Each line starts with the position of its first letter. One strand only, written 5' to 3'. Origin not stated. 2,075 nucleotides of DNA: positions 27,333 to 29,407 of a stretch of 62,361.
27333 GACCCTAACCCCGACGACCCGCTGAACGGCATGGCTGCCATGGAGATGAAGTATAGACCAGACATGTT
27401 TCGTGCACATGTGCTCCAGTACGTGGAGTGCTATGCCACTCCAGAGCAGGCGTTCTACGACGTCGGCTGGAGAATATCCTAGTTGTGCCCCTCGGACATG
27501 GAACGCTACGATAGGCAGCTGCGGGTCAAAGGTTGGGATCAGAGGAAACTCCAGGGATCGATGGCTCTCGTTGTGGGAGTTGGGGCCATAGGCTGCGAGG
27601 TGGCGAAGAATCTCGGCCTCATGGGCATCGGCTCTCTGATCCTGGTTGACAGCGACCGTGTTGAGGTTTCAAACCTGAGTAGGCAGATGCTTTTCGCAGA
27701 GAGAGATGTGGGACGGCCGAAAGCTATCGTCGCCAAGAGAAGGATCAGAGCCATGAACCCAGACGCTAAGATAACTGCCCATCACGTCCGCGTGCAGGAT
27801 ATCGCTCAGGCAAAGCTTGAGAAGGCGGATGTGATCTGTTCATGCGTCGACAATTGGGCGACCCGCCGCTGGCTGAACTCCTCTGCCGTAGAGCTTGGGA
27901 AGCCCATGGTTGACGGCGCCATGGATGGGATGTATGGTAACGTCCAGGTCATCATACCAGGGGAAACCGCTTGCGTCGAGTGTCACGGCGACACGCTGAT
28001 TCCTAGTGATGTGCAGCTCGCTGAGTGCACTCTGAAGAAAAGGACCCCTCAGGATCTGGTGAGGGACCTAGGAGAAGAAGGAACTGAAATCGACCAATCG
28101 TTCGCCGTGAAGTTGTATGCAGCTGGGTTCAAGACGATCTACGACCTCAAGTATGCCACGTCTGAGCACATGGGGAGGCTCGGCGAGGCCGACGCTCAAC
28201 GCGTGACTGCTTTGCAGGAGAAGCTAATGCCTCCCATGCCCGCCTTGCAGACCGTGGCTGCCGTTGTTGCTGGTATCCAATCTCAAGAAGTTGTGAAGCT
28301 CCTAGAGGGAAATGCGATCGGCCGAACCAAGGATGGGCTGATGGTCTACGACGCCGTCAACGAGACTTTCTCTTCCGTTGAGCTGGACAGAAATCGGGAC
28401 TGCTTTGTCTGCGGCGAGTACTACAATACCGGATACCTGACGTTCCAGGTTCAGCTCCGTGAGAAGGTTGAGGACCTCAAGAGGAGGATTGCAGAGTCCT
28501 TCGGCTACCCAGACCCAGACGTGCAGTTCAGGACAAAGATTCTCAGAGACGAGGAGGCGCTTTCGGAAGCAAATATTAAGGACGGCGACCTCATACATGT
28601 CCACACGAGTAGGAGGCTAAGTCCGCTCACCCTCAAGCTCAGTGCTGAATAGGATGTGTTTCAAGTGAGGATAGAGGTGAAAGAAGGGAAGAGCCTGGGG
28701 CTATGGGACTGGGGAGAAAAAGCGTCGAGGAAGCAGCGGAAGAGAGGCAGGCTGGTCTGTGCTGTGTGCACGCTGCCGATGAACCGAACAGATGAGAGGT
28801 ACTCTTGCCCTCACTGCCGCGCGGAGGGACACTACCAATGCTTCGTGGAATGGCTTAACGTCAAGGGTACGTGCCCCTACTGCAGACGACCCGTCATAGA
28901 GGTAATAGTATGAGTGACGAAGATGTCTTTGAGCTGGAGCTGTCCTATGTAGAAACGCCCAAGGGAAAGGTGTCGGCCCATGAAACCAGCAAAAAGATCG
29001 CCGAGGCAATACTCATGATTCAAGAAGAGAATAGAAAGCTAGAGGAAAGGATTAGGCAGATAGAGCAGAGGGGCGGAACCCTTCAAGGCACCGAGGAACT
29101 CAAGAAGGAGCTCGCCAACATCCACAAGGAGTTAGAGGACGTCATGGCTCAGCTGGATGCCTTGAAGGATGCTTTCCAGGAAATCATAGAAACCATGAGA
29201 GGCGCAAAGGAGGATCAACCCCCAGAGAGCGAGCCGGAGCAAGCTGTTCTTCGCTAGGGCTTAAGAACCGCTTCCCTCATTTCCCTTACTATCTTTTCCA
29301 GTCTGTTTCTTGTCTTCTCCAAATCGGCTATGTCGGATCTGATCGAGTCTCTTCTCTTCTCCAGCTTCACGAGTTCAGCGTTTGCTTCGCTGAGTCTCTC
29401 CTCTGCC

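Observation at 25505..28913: Complete eukaryote-type ubiquitylation cassette: Ub - E2 - E1 - RING operon with a divergent JAMM/Rpn11-like isopeptidase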

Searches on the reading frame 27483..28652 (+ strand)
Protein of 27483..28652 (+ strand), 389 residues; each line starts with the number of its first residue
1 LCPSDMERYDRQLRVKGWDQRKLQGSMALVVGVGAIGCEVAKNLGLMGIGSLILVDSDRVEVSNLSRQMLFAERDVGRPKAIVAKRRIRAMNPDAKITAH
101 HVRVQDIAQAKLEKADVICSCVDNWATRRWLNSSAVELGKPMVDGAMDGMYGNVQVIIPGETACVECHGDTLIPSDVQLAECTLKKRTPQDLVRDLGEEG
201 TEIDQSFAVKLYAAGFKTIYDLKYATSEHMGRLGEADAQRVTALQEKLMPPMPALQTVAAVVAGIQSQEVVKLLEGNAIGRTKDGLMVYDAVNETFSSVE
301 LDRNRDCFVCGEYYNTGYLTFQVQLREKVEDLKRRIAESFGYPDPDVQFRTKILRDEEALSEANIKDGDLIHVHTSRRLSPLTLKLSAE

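Call 3: search_protein_families(library=pfam, proteins=[window:27483-28652:+], max_evalue=1)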
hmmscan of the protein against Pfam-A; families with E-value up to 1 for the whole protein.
window:27483-28652:+ (389 aa): 5 families
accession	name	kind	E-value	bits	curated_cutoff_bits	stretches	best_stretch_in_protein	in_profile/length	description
PF00899.27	ThiF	-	1e-62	211.8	28.1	1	9-307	1-236/238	ThiF family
PF00240.29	ubiquitin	-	3.7e-08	33.5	25.4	1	319-377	11-71/72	Ubiquitin family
PF02826.25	2-Hacid_dh_C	-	0.00013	21.8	25.1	1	6-60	11-70/178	D-isomer specific 2-hydroxyacid dehydrogenase, NAD binding domain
PF02254.24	TrkA_N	-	0.016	16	23.8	1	29-68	2-40/116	TrkA-N domain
PF04508.17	Pox_A_type_inc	-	0.19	12.1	21.4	0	324-338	5-19/23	Viral A-type inclusion protein repeat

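Call 4: search_protein_families(library=ncbifam, proteins=[window:27483-28652:+], max_evalue=1)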
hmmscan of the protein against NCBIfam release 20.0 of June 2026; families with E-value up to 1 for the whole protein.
window:27483-28652:+ (389 aa): 27 families (the best 25 are shown)
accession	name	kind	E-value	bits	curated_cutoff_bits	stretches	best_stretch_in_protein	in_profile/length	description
NF004281.0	PRK05690.1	subfamily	9.9e-43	146.2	266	2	3-162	7-170/250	molybdopterin-synthase adenylyltransferase MoeB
NF006204.0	PRK08328.1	equivalog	1.8e-41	142.2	339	2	4-163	5-167/231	hypothetical protein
TIGR02356.1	adenyl_thiF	equivalog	1.2e-40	139.1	275.25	1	8-171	1-168/203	thiazole biosynthesis adenylyltransferase ThiF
NF006444.0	PRK08762.1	equivalog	1.3e-40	139.3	449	2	5-167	124-293/387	molybdopterin-synthase adenylyltransferase MoeB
NF009123.0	PRK12475.1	subfamily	2.7e-36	125.5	510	2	7-170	3-172/338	MoeB/ThiF family adenylyltransferase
NF047750.1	SAMPActivE1UbaA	equivalog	1e-35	123.4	450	2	6-168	10-175/270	SAMP-activating enzyme E1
TIGR02355.1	moeB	equivalog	1.4e-34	119.5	376.55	2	6-167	2-168/240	molybdopterin-synthase adenylyltransferase MoeB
TIGR01408.1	Ube1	subfamily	6.9e-34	116.8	750.05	2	7-186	400-587/1008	ubiquitin-activating enzyme E1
NF005902.0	PRK07878.1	equivalog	1.7e-30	106.2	647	2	5-157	19-175/392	adenylyltransferase/sulfurtransferase MoeZ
NF004111.0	PRK05600.1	equivalog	4.2e-30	105.1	437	1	5-156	18-173/371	ThiF family adenylyltransferase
NF005646.0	PRK07411.1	equivalog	1.9e-24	86.5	633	1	4-154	14-168/390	molybdopterin-synthase adenylyltransferase MoeB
NF006395.0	PRK08644.1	equivalog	5.6e-24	85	159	1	19-146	24-153/215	sulfur carrier protein ThiS adenylyltransferase ThiF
TIGR02354.1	thiF_fam2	equivalog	9e-19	68.1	152.2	1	21-133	17-129/200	thiamine biosynthesis protein ThiF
NF006077.0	PRK08223.1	equivalog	1.4e-15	57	266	1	19-160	22-166/296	hypothetical protein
NF058523.1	6A-MBL_cap2_3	equivalog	5.1e-14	51.7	320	1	24-113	297-384/665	anti-phage 6A-MBL system cap2_3 protein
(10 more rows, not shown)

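Call 41: search_solved_structures(query=window:27483-28649:+, show_alignments=2, max_evalue=1e-20)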
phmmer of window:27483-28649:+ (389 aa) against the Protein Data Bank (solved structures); distinct sequences matched with E-value up to 1e-20: 42.
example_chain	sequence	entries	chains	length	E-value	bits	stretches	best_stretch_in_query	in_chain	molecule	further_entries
6nya_A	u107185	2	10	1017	1.3e-39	139.6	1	7-186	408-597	Ubiquitin-activating enzyme E1 1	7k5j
3cmm_A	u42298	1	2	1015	1.3e-39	139.6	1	7-186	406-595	Ubiquitin-activating enzyme E1 1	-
5l6h_A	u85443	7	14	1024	1.3e-39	139.6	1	7-186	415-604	Ubiquitin-activating enzyme E1 1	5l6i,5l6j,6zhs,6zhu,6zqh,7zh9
5tr4_A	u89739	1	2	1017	1.4e-39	139.5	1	7-186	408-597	Ubiquitin-activating enzyme E1 1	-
4nnj_A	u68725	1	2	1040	1.4e-39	139.5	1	7-186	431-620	Ubiquitin-activating enzyme E1 1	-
9qgg_B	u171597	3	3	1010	3.1e-38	135.1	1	7-186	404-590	E1 ubiquitin-activating enzyme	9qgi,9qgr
8se9_A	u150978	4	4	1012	5.4e-38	134.3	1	6-185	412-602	Ubiquitin-like modifier-activating enzyme 7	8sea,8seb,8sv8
8oif_A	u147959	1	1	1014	5.5e-38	134.3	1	6-185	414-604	Ubiquitin-like modifier-activating enzyme 7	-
9mc4_A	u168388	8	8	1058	5.5e-37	130.9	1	2-186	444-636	Ubiquitin-like modifier-activating enzyme 1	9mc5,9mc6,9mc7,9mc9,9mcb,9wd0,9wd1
6zht_C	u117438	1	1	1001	7.5e-37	130.5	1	7-186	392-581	Ubiquitin-activating enzyme E1 1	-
6dc6_A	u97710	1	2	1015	4.5e-36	128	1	2-184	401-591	Ubiquitin-like modifier-activating enzyme 1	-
4ii2_A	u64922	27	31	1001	1.1e-35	126.7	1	7-186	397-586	Ubiquitin-activating enzyme E1 1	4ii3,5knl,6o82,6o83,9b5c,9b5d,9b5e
5um6_A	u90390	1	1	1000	1.6e-34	122.9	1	7-185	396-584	Ubiquitin-activating enzyme E1 1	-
9jtc_A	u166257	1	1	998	3e-34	121.9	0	6-172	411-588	UBA7 protein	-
1tt5_B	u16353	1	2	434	1.8e-32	116.1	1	26-328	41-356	ubiquitin-activating enzyme E1C isoform 1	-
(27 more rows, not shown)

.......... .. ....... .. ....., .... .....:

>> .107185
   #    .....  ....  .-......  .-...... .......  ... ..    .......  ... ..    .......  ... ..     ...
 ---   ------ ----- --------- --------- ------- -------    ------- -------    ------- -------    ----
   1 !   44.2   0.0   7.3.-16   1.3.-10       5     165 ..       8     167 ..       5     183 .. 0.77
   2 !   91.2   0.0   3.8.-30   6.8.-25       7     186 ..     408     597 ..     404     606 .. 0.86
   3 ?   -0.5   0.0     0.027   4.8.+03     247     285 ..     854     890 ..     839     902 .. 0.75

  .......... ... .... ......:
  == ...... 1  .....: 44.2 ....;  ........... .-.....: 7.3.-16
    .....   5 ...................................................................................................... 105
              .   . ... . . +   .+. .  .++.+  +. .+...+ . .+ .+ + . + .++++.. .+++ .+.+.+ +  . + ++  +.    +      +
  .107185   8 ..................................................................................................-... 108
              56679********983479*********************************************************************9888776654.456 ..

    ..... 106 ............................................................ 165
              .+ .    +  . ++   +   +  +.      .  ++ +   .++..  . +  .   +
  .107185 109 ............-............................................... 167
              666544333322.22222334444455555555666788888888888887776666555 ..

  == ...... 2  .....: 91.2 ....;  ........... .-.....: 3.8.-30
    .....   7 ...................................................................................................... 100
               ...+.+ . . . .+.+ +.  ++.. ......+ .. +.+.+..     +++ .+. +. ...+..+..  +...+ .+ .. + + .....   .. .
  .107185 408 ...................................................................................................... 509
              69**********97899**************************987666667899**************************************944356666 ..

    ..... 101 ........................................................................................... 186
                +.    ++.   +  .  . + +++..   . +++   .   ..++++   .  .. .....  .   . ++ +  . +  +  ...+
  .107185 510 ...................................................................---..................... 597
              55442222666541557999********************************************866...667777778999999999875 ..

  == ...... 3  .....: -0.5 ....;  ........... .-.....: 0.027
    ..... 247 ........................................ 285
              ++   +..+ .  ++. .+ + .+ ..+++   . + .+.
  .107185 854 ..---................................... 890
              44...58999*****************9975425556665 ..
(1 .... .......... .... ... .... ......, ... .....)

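Call 50: search_protein_families(library=padloc, proteins=[window:27483-28649:+], max_evalue=0.01)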
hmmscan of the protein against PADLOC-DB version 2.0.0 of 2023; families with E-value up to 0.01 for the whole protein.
window:27483-28649:+ (389 aa): 33 families (the best 25 are shown)
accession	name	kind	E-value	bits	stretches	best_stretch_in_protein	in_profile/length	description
PDLC00836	E1-E2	-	2.2e-24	84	1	7-142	320-461/602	E1-E2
PDLC00829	E1-E2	-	4.5e-24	83.3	1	17-177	163-328/426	E1-E2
PDLC00840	E1-E2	-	2.2e-17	61.3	1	19-141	207-332/458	E1-E2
PDLC00828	E1-E2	-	4.2e-17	60.5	1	16-178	166-333/431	E1-E2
PDLC00837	E1-E2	-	5.6e-17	59.7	1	13-139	313-445/593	E1-E2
PDLC00847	E1-E2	-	1.5e-16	57.9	1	13-162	274-426/523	E1-E2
PDLC00839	E1-E2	-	2.1e-16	57.3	1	11-135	356-482/602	E1-E2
PDLC00832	E1-E2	-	3.5e-16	56.5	1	19-130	332-445/588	E1-E2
PDLC00848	E1-E2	-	9.6e-16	55.1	1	11-122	360-473/607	E1-E2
PDLC00844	E1-E2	-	1.4e-15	54.9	1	5-147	257-400/489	E1-E2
PDLC00856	E1-E2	-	5.8e-15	52.8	1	22-134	319-432/573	E1-E2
PDLC00846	E1-E2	-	9.1e-15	52.2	1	3-148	294-444/587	E1-E2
PDLC00835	E1-E2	-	1.4e-13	48.1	1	11-134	359-483/778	E1-E2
PDLC00855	E1-E2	-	3.4e-13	47.5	1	20-106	297-382/579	E1-E2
PDLC00843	E1-E2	-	1.4e-12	45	1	20-167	313-464/575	E1-E2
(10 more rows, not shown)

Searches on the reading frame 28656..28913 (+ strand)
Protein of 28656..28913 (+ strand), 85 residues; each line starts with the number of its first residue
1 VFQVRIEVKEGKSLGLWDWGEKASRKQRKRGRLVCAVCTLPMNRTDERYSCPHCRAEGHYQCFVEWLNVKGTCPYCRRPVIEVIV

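Call 3: search_protein_families(library=pfam, proteins=[window:28656-28913:+], max_evalue=1)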
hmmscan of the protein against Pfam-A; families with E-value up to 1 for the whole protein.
window:28656-28913:+ (85 aa): 26 families (the best 25 are shown)
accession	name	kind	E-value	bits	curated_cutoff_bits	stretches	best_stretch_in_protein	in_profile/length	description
PF13639.12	zf-RING_2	-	6.7e-07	29.9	27.3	1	35-77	3-44/44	Ring finger domain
PF13920.12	zf-C3HC4_3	-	8.9e-05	22.7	27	2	60-82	27-48/49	Zinc finger, C3HC4 type (RING finger)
PF03107.22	C1_2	-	0.00013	22.6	26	1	29-62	14-47/48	C1 domain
PF25164.1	CoiA_N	-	0.0021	18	26.3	1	44-57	13-26/50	Competence protein CoiA, N-terminal domain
PF07191.17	Zn_ribbon_6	-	0.0061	17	25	1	34-80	2-39/67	Double zinc ribbon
PF17120.11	zf-RING_16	-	0.0088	16.1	27.4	1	34-74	6-45/57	RING/Ubox like zinc-binding domain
PF12678.13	zf-rbx1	-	0.009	16.7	31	1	38-77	17-55/55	RING-H2 zinc finger domain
PF21202.3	SLX1_C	-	0.02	15.6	27.2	1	35-79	2-58/65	Structure-specific endonuclease subunit SLX1, C-terminal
PF13923.12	zf-C3HC4_2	-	0.02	15.2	27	1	35-76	2-40/40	Zinc finger, C3HC4 type (RING finger)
PF14446.12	Prok-RING_1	-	0.036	14.5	29.1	1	34-63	6-35/54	Prokaryotic RING finger family 1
PF11793.14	FANCL_C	-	0.039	14.7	27.3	0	35-80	5-64/69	FANCL C-terminal domain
PF06677.18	Auto_anti-p27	-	0.056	14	24.1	1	34-54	17-39/40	Sjogren's syndrome/scleroderma autoantigen 1 (Autoantigen p27)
PF14570.12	zf-RING_4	-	0.07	13.4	27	1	35-79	1-46/48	RING/Ubox like zinc-binding domain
PF12861.13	zf-ANAPC11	-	0.086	13.3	25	1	35-78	15-59/65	Anaphase-promoting complex subunit 11 RING-H2 finger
PF18930.5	DUF5679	-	0.15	12.7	27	0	69-80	26-37/40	Domain of unknown function (DUF5679)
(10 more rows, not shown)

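Call 4: search_protein_families(library=ncbifam, proteins=[window:28656-28913:+], max_evalue=1)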
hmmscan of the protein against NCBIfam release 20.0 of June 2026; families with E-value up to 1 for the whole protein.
window:28656-28913:+ (85 aa): 4 families
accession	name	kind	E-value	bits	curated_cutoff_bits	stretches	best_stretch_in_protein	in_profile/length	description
NF040506.1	PG0870_Nterm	domain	0.063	13.4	50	1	43-67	6-27/56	PG0870-related protein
NF005304.0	PRK06835.1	equivalog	0.24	10.4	215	1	21-61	72-111/330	ATP-binding protein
NF008035.0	PRK10767.1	subfamily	0.3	10.1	338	1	35-77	144-187/374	molecular chaperone DnaJ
NF045928.1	Cytb6fFeSPetC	equivalog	0.67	9.3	250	0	38-54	113-128/179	cytochrome b6-f complex iron-sulfur subunit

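Call 42: search_solved_structures(query=window:28656-28910:+, show_alignments=3, max_evalue=0.1)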
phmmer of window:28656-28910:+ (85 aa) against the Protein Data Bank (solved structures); distinct sequences matched with E-value up to 0.1: 26.
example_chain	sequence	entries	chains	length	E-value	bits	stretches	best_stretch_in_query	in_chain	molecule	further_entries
2ep4_A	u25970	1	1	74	2.1e-08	37.3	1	33-83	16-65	RING finger protein 24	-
1iym_A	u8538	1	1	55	7.4e-06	29.1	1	33-81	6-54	EL5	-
6w9a_B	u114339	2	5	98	3.6e-05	26.9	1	34-81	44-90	E3 ubiquitin-protein ligase RLIM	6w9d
6w7z_B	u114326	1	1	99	3.6e-05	26.9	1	34-81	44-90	E3 ubiquitin-protein ligase RLIM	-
9fhl_a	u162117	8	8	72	7.7e-05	25.8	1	33-83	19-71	aS34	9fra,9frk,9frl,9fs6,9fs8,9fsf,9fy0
4v3k_C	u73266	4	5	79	0.00074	22.7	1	31-83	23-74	E3 UBIQUITIN-PROTEIN LIGASE RNF38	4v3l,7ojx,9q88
1x4j_A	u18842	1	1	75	0.0016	21.6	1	31-78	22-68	RING finger protein 38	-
3lrq_A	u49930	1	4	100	0.0029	20.8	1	38-80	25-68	E3 ubiquitin-protein ligase TRIM37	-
5zbu_A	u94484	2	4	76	0.0048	20.1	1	33-81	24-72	E3 ubiquitin-protein ligase RNF13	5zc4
6a3z_A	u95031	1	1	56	0.009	19.2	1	33-80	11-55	E3 ubiquitin-protein ligase synoviolin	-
2ect_A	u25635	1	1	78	0.01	19.1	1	31-79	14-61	RING finger protein 126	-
6f98_A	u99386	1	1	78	0.01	19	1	43-82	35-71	E3 ubiquitin-protein ligase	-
9q8y_C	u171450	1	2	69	0.015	18.5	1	31-77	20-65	Isoform 2 of E3 ubiquitin-protein ligase RNF38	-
8aaf_e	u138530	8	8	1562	0.018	18.2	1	34-79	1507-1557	E3 ubiquitin-protein ligase listerin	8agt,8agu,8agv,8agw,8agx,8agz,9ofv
9ozx_A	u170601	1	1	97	0.021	18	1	34-82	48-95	E3 ubiquitin-protein ligase ZNRF3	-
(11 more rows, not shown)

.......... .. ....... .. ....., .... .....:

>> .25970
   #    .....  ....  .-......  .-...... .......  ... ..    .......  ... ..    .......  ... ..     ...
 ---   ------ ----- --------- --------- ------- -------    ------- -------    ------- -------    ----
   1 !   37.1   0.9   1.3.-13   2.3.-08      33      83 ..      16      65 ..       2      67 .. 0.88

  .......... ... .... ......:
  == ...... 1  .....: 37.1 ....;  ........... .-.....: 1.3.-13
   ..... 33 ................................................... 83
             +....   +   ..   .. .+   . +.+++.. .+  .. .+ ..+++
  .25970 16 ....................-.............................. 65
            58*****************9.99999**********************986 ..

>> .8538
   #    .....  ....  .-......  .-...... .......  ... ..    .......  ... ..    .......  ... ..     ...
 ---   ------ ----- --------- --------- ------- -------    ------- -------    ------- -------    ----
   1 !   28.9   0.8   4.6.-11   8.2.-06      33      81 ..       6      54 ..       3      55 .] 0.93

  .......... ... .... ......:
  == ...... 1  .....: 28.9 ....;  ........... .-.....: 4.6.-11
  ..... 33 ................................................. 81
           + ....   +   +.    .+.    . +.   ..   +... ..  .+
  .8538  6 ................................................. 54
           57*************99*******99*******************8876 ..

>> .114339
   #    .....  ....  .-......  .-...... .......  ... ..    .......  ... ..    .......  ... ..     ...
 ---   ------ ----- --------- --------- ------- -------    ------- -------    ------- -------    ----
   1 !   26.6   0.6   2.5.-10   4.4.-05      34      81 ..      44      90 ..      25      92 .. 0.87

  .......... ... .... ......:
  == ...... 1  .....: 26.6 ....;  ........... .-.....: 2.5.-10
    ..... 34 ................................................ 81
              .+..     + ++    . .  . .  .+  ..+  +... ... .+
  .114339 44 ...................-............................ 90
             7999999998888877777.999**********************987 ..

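Call 50: search_protein_families(library=padloc, proteins=[window:28656-28910:+], max_evalue=0.01)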
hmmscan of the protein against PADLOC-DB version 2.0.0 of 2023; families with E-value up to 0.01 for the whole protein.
window:28656-28910:+ (85 aa): 0 families

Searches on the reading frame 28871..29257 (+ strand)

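Call 3: search_protein_families(library=pfam, proteins=[window:28871-29257:+], max_evalue=1)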
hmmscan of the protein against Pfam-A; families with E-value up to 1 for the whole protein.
window:28871-29257:+ (128 aa): 55 families (the best 25 are shown)
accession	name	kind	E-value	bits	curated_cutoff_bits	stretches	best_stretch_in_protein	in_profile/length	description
PF15294.11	Leu_zip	-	0.00065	19.7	28.2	1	42-112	130-199/275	Leucine zipper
PF05816.16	TelA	-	0.0012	18.5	30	1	74-111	263-300/332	Toxic anion resistance protein (TelA)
PF05859.17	Mis12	-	0.0023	18.2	25.7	1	41-118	132-208/231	Mis12 protein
PF03131.22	bZIP_Maf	-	0.0028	18.6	22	1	58-104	44-90/92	bZIP Maf transcription factor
PF03961.19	FapA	-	0.0029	17.7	31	1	37-112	155-229/272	Flagellar Assembly Protein A beta solenoid domain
PF16566.10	CREPT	-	0.004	17.7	29.3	1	25-109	35-120/147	Cell-cycle alteration and expression-elevated protein in tumour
PF02403.27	Seryl_tRNA_N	-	0.006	17.2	28.2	1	37-108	35-103/108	Seryl-tRNA synthetase N-terminal domain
PF04102.17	SlyX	-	0.011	16.8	30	1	57-118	1-64/67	SlyX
PF11083.13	Relaxase_C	-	0.011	16.4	30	1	41-109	53-116/125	C-terminal helical hairpin domain from relaxase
PF07200.18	Mod_r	-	0.011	16.2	30.1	1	32-108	20-90/146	Modifier of rudimentary (Mod(r)) protein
PF07889.17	DUF1664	-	0.011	16.2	34.6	1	76-114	38-76/124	Protein of unknown function (DUF1664)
PF20715.2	DUF6827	-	0.013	15.8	26.9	1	58-113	36-90/158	Domain of unknown function (DUF6827)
PF05377.16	FlaC_arch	-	0.014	16.2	27.8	0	76-106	11-41/55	Flagella accessory protein C (FlaC)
PF24922.1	ACBP4_C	-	0.014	16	31.2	1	46-97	4-56/105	Acyl-CoA-binding domain-containing protein 4-6, C-terminal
PF04513.17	Baculo_PEP_C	-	0.014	15.9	38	1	50-115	58-121/140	Baculovirus polyhedron envelope protein, PEP, C terminus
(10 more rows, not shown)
